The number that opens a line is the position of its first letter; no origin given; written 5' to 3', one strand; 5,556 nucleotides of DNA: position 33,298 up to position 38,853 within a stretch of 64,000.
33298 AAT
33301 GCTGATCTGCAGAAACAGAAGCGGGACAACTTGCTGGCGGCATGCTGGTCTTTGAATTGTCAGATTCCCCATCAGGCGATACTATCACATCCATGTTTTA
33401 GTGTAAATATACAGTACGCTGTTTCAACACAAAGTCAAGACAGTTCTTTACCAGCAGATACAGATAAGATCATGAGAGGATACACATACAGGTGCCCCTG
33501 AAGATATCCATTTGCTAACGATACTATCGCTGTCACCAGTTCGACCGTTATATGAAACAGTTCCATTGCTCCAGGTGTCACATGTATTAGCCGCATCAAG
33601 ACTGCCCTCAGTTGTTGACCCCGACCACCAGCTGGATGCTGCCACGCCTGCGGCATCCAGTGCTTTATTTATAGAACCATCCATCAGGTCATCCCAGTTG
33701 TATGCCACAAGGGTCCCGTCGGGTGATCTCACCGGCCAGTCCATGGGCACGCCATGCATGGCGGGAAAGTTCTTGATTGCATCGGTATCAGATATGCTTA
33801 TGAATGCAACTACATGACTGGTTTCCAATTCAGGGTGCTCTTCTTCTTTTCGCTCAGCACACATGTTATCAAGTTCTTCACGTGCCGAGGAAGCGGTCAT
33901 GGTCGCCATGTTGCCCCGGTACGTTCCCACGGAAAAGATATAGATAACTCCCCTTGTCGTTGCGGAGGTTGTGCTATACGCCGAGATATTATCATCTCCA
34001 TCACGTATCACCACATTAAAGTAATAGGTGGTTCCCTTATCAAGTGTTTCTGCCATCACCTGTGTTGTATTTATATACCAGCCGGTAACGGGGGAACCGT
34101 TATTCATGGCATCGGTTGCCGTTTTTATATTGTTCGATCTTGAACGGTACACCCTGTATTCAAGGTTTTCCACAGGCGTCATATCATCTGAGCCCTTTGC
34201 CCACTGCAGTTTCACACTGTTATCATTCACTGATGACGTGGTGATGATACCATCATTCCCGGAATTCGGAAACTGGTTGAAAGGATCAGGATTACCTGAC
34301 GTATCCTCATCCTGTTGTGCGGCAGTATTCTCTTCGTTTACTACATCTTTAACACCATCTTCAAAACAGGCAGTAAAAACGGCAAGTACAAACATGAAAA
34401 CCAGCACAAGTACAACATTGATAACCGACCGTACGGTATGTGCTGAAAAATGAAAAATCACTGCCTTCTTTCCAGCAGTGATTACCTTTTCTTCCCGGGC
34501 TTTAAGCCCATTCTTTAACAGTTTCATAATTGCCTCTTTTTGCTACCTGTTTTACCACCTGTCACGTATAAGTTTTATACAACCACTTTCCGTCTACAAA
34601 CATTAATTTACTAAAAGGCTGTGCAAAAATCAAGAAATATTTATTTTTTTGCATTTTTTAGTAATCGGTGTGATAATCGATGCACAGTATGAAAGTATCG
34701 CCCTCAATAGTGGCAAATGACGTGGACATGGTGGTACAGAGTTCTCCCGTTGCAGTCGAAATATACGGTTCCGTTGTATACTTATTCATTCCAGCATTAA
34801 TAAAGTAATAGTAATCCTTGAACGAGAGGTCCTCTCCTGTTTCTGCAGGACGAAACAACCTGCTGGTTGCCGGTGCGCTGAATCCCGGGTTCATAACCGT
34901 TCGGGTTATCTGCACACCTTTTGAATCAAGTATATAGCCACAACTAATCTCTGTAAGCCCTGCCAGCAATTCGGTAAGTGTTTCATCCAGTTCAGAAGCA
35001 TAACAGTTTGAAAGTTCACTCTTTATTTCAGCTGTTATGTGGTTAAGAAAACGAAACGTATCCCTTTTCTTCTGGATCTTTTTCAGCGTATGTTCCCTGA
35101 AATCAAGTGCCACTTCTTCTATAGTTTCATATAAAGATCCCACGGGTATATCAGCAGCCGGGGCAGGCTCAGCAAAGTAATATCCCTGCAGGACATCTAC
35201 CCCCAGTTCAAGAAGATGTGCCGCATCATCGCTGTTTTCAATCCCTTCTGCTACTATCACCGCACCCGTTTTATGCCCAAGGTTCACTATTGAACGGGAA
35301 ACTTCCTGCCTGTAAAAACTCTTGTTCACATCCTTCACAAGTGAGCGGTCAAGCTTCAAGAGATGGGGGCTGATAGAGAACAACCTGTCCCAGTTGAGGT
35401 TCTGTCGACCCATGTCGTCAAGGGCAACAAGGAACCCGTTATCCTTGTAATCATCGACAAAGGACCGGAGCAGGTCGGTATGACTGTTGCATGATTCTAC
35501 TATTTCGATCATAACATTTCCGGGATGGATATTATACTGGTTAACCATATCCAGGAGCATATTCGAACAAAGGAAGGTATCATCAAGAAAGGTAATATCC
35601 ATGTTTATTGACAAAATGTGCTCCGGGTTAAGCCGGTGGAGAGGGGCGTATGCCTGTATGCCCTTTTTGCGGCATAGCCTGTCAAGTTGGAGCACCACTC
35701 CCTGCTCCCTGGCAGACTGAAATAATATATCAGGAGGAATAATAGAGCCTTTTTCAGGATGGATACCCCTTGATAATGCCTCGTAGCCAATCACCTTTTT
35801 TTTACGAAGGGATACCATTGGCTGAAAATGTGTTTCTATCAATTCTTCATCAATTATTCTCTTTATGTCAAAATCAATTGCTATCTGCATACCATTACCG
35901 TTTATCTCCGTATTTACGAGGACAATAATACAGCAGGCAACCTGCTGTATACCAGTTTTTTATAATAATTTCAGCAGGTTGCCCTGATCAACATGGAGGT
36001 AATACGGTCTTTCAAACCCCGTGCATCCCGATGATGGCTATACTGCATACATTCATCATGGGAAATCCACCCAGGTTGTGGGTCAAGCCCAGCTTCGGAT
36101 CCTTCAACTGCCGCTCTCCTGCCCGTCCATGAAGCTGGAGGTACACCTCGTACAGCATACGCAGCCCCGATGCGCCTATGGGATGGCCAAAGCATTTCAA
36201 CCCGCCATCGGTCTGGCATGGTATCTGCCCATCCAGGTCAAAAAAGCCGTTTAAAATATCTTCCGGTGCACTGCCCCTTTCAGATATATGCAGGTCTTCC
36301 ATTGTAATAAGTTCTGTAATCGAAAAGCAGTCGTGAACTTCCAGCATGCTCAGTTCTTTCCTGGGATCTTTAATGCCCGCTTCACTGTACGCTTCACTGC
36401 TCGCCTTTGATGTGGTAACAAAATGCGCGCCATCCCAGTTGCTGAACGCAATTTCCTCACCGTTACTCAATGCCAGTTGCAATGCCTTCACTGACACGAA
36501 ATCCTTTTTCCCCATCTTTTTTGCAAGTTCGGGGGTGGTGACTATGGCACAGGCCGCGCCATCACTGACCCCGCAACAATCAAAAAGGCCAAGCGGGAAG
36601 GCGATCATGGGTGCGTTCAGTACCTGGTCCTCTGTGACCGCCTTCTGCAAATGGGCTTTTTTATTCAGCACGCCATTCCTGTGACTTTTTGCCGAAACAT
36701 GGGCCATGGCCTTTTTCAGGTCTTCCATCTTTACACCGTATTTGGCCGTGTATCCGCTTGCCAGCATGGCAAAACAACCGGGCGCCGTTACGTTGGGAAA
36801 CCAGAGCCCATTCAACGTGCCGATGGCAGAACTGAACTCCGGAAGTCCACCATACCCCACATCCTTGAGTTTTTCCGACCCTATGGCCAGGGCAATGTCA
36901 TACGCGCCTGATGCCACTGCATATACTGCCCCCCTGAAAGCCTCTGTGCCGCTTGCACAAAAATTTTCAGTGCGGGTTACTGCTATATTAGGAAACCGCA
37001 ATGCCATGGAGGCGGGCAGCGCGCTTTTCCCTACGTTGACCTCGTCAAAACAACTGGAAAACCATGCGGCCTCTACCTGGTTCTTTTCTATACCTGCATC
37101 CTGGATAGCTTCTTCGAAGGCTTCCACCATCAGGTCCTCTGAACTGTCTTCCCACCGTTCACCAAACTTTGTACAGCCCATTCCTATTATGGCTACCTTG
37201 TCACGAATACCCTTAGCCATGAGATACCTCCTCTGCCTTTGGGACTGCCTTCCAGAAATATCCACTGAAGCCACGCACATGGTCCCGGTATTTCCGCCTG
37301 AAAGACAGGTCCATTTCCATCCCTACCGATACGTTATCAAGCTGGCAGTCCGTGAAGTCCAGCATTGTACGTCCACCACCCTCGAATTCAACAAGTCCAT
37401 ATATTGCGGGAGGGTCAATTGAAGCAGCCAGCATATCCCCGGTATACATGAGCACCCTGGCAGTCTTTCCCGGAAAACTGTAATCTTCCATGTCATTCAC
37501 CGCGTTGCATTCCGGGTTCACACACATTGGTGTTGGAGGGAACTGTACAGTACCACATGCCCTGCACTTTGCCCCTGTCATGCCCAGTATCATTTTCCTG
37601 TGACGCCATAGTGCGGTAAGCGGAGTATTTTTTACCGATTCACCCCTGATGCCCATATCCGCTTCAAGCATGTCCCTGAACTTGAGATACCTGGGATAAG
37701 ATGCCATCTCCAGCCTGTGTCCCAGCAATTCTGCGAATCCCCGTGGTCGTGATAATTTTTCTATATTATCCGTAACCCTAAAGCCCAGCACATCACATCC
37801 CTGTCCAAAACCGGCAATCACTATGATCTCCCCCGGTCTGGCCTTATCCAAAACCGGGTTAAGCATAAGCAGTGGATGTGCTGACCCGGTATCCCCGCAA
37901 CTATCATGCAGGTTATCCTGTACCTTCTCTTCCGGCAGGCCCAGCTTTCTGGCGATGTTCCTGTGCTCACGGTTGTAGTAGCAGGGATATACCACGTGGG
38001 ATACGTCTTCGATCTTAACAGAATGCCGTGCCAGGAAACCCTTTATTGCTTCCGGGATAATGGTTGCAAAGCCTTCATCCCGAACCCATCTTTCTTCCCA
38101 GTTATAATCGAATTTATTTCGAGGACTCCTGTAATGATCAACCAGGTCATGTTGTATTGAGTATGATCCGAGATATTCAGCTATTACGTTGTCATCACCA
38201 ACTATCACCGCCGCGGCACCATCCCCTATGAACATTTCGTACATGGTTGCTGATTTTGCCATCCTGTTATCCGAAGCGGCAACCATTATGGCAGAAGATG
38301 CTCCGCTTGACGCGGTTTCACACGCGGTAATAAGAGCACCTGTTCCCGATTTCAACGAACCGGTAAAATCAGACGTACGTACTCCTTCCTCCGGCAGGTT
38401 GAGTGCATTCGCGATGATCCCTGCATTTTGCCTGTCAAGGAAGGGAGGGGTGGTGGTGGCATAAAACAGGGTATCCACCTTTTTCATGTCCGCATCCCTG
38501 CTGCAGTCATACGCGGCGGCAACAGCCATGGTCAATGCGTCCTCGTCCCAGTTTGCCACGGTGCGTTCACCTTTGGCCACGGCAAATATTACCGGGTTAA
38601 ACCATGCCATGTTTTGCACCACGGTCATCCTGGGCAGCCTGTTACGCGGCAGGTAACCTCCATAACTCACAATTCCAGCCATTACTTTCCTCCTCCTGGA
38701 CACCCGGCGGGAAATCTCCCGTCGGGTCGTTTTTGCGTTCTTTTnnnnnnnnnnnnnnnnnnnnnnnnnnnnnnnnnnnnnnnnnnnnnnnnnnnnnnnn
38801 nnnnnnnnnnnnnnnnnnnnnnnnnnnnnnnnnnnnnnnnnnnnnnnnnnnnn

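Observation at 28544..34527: Candidate envelope-linked partner-switching operon: FN3-like secreted protein, OMP-TPR protein, HK-REC-PP2C sensor and two STAS antagonists, with no RsbW-type kinase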

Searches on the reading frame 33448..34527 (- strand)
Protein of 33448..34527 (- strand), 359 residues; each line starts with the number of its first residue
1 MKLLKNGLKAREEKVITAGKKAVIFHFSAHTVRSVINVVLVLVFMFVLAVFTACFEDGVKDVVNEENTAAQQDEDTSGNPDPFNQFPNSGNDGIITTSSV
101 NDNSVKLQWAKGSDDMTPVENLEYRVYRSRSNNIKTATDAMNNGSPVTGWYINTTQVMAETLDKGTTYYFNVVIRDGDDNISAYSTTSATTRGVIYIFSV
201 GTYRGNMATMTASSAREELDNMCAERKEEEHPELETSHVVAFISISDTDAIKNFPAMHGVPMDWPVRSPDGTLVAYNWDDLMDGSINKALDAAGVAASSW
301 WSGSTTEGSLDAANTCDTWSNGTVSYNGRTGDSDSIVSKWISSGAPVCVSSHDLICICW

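Call 4: search_protein_families(library=pfam, proteins=[window:33448-34527:-], max_evalue=0.01)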
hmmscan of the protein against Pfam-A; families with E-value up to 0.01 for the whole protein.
window:33448-34527:- (359 aa): 2 families
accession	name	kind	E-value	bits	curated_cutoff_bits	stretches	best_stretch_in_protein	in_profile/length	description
PF00041.27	fn3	-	0.00042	20.9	25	1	97-178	8-72/84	Fibronectin type III domain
PF16656.11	Pur_ac_phosph_N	-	0.0012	19.8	30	1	97-182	8-84/93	Purple acid Phosphatase, N-terminal domain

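Call 44: search_protein_representatives(protein=window:33448-34527:-)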
Query: 359 residues. Proteins with E-value up to 0.001 (for the whole library): 2650; up to 1e-10: 1100; up to 1e-30: 205. The best 150 are listed.
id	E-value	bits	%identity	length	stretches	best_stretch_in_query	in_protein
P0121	0.0e+00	1116.4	34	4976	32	79-188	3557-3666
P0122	0.0e+00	1064.8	34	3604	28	84-193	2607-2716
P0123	7.7e-232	784.9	40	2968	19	87-193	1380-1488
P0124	6.5e-193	656.9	38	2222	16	86-191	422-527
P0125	2.1e-179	612.5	37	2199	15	87-195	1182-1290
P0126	1.8e-163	560.1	35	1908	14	85-192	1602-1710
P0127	2.5e-152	523.5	37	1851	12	85-193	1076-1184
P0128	2.8e-145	500.3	40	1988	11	87-192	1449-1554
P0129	6.9e-144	495.7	35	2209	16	86-198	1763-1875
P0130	3.8e-140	483.4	35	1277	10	88-359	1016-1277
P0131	2.6e-137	474.1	32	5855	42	92-199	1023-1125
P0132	4.0e-134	463.6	34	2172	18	87-186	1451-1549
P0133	1.5e-121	422.3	37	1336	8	92-191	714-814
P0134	4.2e-118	410.9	35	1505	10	78-191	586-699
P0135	5.6e-115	400.6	32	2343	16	86-192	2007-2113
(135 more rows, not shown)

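Call 47: search_protein_families(library=pfam, alignment_id=A3, max_evalue=0.01)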
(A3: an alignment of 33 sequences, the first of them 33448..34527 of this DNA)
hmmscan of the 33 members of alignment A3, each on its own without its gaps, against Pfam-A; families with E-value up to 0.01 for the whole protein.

A. member 1, window:33448-34527:- (359 aa): 2 families
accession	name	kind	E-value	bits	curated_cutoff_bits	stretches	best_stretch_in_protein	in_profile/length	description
PF00041.27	fn3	-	0.00042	20.9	25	1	97-178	8-72/84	Fibronectin type III domain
PF16656.11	Pur_ac_phosph_N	-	0.0012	19.8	30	1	97-182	8-84/93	Purple acid Phosphatase, N-terminal domain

B. families by the number of members that match (of 33 scanned): 10 families
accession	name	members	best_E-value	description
PF00041.27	fn3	26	1.3e-06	Fibronectin type III domain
PF16656.11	Pur_ac_phosph_N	18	2.9e-07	Purple acid Phosphatase, N-terminal domain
PF07588.17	DUF1554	12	7.2e-08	Protein of unknown function (DUF1554)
PF06482.17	Endostatin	9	7.3e-07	Collagenase NC10 and Endostatin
PF10179.15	NDNF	9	0.00012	Neuron-derived neurotrophic factor, first Fn(III) domain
PF02010.21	REJ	1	0.004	REJ domain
PF25788.1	Ig_Rha78A_N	1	0.0068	Rha78A-like, N-terminal immunoglobulin domain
PF25300.1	Fn3_Dep-1_3rd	1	0.0071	Dep-1 third Fn3-like domain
PF19433.5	NDNF_C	1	0.0077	Neuron-derived Neurotrophic Factor C-terminal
PF14054.11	DUF4249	1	0.0082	Domain of unknown function (DUF4249)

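Call 57: predict_structure(alignment_id=A4)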
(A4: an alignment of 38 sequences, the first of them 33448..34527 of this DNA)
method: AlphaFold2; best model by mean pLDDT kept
length: 359 residues; sequences in the alignment: 38
mean_pLDDT: 88.7   pTM: 0.72
mean pLDDT of the five models: 88.7, 88.4, 88.1, 88.0, 87.4
residues with pLDDT >= 90: 279; 70-90: 20; 50-70: 38; < 50: 22
segments of 3 or more residues with pLDDT < 50: 1-7, 13-27
pLDDT, mean of each block of 10 residues (from residue 1): 48 46 50 82 90 62 69 54 78 96 97 96 98 97 97 97 96 97 97 97 97 96 98 96 98 98 97 96 94 97 98 98 98 94 98 98
secondary structure, 60 per line:
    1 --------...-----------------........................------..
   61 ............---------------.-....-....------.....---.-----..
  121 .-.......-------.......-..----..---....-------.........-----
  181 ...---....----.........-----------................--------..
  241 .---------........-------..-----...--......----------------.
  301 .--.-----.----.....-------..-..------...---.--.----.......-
elements in order: H29-52 H59-72 H90-93 E95-98 E105-109 E123-129 H137-143 E156-159 E167-175 E181-183 E187-190 E195-203 H215-230 E239-241 H251-258 E273-275 H278-283 H316-319 E352-358

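Call 62: fold_search(model_id=the predicted structure, library=pdb)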
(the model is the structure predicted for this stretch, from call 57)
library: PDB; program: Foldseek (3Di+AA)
matches with E <= 10: 1768; with E <= 0.001: 200
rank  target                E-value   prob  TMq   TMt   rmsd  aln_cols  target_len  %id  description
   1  1dy1                  4.5e-08  1.00  0.38  0.71   4.5       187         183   18  Murine endostatin, crystal form III (released 2001-01-21)
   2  1koe                  1.2e-07  1.00  0.37  0.73   3.5       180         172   18  ENDOSTATIN (released 1999-02-16)
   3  1dy0                  1.9e-07  1.00  0.37  0.70   3.5       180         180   18  Murine endostatin, crystal form II (released 2000-04-11)
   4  1bnl_A                2.2e-07  1.00  0.37  0.71   3.7       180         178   17  ZINC DEPENDENT DIMERS OBSERVED IN CRYSTALS OF HUMAN ENDOSTATIN (released 1998-10-14)
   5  1dy2                  9.2e-07  1.00  0.36  0.73   3.8       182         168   15  Murine collagen alpha1(XV), endostatin domain (released 2001-01-21)
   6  1wfn_MODEL_1_A        3.8e-06  1.00  0.22  0.60   4.0       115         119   17  The fourth FN3 domain of human sidekick-2 (released 2005-06-07)
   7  4o00_A                1.2e-05  1.00  0.24  0.77   2.7       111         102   18  Crystal structure of the Titin A-band domain A3 (released 2014-12-24)
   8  8oq9_B                1.9e-05  1.00  0.22  0.72   4.2       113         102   16  Crystal structure of the titin domain Fn3-56 (released 2023-08-23)
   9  3teu                  2.0e-05  1.00  0.21  0.68   4.1       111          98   18  Crystal structure of fibcon (released 2012-05-16)
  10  4o00_B                2.1e-05  1.00  0.24  0.76   2.5       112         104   17  Crystal structure of the Titin A-band domain A3 (released 2014-12-24)
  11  5dft_A                2.7e-05  1.00  0.22  0.80   3.2       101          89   21  Structure of the Eleventh Type III Domain from Human Fibronectin (released 2016-09-14)
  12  8oiy_E                2.9e-05  1.00  0.23  0.77   4.0       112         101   16  Crystal structure of the R15908H missense variant of titin domain Fn3-3 (released 2023-08-23)
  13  8oiy_B                2.9e-05  1.00  0.23  0.74   4.2       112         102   16  Crystal structure of the R15908H missense variant of titin domain Fn3-3 (released 2023-08-23)
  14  7y8h_B                2.9e-05  1.00  0.21  0.71   3.8       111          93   15  Crystal structure of sDscam FNIII1 domain, isoform alpha7 (released 2023-05-24)
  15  2uve_A                2.9e-05  1.00  0.21  0.13  10.8       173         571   13  Structure of Yersinia enterocolitica Family 28 Exopolygalacturonase (released 2007-05-08)
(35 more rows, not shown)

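Call 77: search_protein_families(library=ncbifam, proteins=[window:33448-34527:-], max_evalue=0.001)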
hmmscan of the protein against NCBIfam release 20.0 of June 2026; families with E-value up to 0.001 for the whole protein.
window:33448-34527:- (359 aa): 0 families

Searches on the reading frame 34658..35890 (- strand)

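Call 4: search_protein_families(library=pfam, proteins=[window:34658-35890:-], max_evalue=0.01)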
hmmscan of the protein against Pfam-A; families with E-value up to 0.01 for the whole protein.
window:34658-35890:- (410 aa): 1 family
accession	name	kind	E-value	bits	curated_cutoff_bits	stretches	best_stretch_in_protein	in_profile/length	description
PF00563.25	EAL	-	2e-51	175.1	31.3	1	13-242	8-236/236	EAL domain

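Call 77: search_protein_families(library=ncbifam, proteins=[window:34658-35890:-], max_evalue=0.001)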
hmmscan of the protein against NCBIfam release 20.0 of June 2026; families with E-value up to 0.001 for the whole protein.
window:34658-35890:- (410 aa): 15 families
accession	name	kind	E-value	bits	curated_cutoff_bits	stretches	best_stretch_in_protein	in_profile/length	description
NF052265.1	EAL_dom_RimA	equivalog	2e-31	109.1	430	1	21-244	20-235/248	S6 modification regulatory phosphodiesterase RimA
NF007474.0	PRK10060.1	equivalog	2.4e-31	108.7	782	1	5-248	409-650/663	cyclic di-GMP phosphodiesterase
NF045675.1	PhdiestaseDibA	equivalog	4.7e-27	94.6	980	1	3-248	376-621/623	phosphodiesterase DibA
NF053781.1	cdiGMPphdstlr2612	equivalog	5.9e-27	93.8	1600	1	3-248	1014-1261/1268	Tlr1612 family c-di-GMP phosphodiesterase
NF052596.1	RR_EAL_PvrR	equivalog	2.4e-26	92.3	580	1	9-245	147-382/398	response regulator cyclic di-GMP phosphodiesterase PvrR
NF008467.0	PRK11359.1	equivalog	1.6e-24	86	857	1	9-250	549-790/800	oxygen-sensing cyclic-di-GMP phosphodiesterase DosP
NF008807.1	PRK11829.1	equivalog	3.7e-24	84.8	733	1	7-248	418-658/670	biofilm formation regulator HmsP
NF052458.1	PhdiestGepA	equivalog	2.7e-23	82.1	1200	1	8-249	595-838/840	phosphodiesterase GepA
NF007839.0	PRK10551.1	equivalog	6.8e-21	74.4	461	1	15-248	274-506/518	cyclic di-GMP phosphodiesterase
NF007298.0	PRK09776.1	equivalog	3.1e-17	61.8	1135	1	9-245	865-1099/1111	diguanylate cyclase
NF051476.1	CDiGphdiTpdA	equivalog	3.5e-14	52.5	1000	1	111-240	440-568/570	cyclic di-GMP phosphodiesterase TpdA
NF008281.1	PRK11059.1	equivalog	4.1e-14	51.8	663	1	21-244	413-631/633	RNase E specificity factor CsrD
NF045673.1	c-di-GMPRcptLapD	equivalog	1.7e-10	39.9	1020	1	9-244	417-646/647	cyclic di-GMP receptor LapD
NF051880.1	FlagAsmCDGMPTipF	equivalog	2.6e-08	33.1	600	1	11-245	155-396/421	flagella assembly cyclic-di-GMP phosphodiesterase TipF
NF008617.0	PRK11596.1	equivalog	4.6e-05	22.8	190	1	22-247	34-247/255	cyclic-guanylate-specific phosphodiesterase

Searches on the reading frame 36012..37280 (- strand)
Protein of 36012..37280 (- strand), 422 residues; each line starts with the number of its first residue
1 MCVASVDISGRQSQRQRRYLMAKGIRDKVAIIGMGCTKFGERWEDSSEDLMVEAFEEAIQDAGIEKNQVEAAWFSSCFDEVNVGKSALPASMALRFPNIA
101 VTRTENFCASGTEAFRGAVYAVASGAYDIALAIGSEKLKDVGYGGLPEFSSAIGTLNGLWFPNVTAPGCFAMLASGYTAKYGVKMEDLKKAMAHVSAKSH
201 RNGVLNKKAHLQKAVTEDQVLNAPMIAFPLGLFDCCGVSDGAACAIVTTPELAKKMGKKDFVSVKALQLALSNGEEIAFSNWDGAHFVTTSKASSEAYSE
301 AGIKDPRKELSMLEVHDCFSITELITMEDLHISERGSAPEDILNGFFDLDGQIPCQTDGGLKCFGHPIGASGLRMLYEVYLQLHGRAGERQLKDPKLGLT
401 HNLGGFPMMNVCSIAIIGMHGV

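Call 6: search_protein_families(library=pfam, proteins=[window:36012-37280:-], max_evalue=0.001)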
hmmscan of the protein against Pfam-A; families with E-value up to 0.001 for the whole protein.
window:36012-37280:- (422 aa): 3 families
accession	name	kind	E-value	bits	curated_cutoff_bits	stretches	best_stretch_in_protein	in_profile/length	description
PF22691.2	Thiolase_C_1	-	3.5e-31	108.3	28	1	286-414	16-141/144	Thiolase C-terminal domain-like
PF00108.29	Thiolase_N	-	3e-16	60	26.4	1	29-249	1-258/260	Thiolase, N-terminal domain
PF02803.24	Thiolase_C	-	5.9e-07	29.6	27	1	292-388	26-102/123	Thiolase, C-terminal domain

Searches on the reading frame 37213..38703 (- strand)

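Call 6: search_protein_families(library=pfam, proteins=[window:37213-38703:-], max_evalue=0.001)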
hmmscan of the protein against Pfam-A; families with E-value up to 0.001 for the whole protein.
window:37213-38703:- (496 aa): 3 families
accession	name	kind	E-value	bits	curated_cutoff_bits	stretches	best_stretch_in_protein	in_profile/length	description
PF08541.16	ACP_syn_III_C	-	6.8e-11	42.6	26.6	1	224-304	1-82/90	3-Oxoacyl-[acyl-carrier-protein (ACP)] synthase III C terminal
PF12172.15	zf-ChsH2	-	8.6e-07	29.1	23.2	1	377-399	11-31/37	ChsH2, rubredoxin-like zinc ribbon domain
PF01796.24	OB_ChsH2_C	-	5.4e-06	26.7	27.1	1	425-469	21-65/65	ChsH2, C-terminal OB-fold domain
